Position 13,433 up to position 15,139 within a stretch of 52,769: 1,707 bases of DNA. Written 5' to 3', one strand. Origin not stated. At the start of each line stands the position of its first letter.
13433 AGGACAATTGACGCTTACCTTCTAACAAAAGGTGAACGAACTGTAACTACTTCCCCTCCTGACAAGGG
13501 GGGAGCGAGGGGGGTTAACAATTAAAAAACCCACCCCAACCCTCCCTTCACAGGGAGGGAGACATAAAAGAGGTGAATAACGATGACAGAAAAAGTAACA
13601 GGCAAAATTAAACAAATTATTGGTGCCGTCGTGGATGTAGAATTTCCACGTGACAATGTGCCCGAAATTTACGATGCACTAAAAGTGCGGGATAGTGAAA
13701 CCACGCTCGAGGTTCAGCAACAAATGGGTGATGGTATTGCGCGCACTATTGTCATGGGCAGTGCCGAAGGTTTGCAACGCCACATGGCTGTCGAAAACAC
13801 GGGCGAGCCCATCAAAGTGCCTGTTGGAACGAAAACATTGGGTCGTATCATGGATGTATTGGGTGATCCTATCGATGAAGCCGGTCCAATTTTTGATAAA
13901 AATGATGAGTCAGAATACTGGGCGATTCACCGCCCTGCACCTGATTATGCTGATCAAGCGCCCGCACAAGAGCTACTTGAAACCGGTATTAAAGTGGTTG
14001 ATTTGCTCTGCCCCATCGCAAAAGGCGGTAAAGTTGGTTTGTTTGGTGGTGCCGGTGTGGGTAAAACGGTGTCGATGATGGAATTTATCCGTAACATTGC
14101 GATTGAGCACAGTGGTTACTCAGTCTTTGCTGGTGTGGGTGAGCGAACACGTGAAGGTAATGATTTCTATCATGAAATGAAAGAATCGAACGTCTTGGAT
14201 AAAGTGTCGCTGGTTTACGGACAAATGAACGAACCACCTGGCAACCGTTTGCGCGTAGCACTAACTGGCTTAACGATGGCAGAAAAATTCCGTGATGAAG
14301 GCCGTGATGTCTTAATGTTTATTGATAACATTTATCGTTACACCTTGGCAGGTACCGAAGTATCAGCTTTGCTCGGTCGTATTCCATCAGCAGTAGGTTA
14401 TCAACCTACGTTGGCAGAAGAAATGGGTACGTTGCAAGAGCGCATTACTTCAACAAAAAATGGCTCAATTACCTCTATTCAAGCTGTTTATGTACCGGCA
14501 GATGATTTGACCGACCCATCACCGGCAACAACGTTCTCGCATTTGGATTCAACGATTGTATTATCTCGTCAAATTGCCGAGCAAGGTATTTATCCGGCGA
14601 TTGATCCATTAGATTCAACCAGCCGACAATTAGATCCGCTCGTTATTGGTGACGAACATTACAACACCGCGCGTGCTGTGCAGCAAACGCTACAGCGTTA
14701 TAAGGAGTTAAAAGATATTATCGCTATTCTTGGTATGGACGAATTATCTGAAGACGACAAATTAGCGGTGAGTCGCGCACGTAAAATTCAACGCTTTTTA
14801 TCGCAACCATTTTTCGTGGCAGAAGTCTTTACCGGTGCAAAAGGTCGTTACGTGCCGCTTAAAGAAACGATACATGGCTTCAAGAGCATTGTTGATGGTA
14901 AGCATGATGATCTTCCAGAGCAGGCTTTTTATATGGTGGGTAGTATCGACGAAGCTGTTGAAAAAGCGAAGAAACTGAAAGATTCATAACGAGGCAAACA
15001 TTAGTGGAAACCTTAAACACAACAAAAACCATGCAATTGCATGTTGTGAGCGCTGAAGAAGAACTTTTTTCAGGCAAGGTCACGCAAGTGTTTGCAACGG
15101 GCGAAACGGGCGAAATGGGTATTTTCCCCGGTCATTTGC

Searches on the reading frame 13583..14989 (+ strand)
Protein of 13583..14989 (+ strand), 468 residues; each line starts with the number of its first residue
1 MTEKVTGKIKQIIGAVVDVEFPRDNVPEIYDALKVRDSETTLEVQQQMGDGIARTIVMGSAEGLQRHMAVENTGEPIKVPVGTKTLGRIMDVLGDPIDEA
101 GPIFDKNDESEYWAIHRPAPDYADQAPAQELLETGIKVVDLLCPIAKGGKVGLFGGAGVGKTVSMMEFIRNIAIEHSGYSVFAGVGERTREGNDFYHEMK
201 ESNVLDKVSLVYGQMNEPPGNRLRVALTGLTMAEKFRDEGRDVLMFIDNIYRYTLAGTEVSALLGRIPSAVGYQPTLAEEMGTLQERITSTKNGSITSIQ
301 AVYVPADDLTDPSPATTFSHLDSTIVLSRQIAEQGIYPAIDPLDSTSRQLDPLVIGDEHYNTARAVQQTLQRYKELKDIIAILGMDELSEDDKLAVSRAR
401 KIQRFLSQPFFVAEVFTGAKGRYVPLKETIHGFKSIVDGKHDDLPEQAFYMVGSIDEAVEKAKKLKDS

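Call 48: find_homologous_proteins(query=window:13583-14989:+, max_evalue=1e-150)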
Query window:13583-14989:+ (468 aa): 8000 proteins with E <= 1e-150 among 8000 candidates; the best 120 are listed.
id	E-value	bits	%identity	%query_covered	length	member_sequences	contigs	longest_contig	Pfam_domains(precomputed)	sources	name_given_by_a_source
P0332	0.0e+0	1038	100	100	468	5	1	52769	PF02874.30,PF00006.32,PF22919.2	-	-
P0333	0.0e+0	1012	-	-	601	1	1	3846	PF02874.30,PF00006.32,PF22919.2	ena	-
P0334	5.4e-276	934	-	-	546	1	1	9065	PF02874.30,PF00006.32,PF22919.2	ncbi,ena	-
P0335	1.3e-266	903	87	99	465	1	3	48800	PF02874.30,PF00006.32,PF22919.2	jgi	jgi:F-type H+-transporting ATPase subunit beta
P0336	1.7e-258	876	84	99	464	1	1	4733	PF02874.30,PF00006.32,PF22919.2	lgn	-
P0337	1.9e-258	876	84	99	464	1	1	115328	PF02874.30,PF00006.32,PF22919.2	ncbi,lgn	ncbi:MAG: F0F1 ATP synthase subunit beta [Pseudomonadota bacterium]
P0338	9.4e-257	870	84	98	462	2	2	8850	PF02874.30,PF00006.32,PF22919.2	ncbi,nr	ncbi:MAG: F0F1 ATP synthase subunit beta [Gammaproteobacteria bacterium]|nr:F0F1 ATP synthase subuni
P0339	7.5e-253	857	84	99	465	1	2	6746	PF02874.30,PF00006.32,PF22919.2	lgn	-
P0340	1.3e-251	853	84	99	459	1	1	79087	PF02874.30,PF00006.32,PF22919.2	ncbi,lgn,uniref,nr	ncbi:F0F1 ATP synthase subunit beta [Spartinivicinus poritis]|uniref:ATP synthase subunit beta n=1 T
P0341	3.5e-251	852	83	98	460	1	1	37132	PF02874.30,PF00006.32,PF22919.2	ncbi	-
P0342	4.6e-251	851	83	98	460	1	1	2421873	PF02874.30,PF00006.32,PF22919.2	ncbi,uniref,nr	ncbi:F-type H+/Na+-transporting ATPase subunit beta [Methylomarinovum tepidoasis]|uniref:ATP synthas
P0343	6.1e-251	851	84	99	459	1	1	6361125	PF02874.30,PF00006.32,PF22919.2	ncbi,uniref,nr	ncbi:F0F1 ATP synthase subunit beta [Spartinivicinus ruber]|uniref:F0F1 ATP synthase subunit beta n=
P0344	1.1e-250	850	83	99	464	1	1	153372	PF02874.30,PF00006.32,PF22919.2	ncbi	-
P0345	1.1e-250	850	83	98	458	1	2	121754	PF02874.30,PF00006.32,PF22919.2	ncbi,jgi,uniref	ncbi:F0F1 ATP synthase subunit beta [Legionella sp. W05-934-2]|jgi:F-type H+-transporting ATPase sub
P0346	1.3e-250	850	83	98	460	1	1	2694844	PF02874.30,PF00006.32,PF22919.2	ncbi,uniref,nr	ncbi:F-type H+/Na+-transporting ATPase subunit beta [Methylomarinovum caldicuralii]|uniref:ATP synth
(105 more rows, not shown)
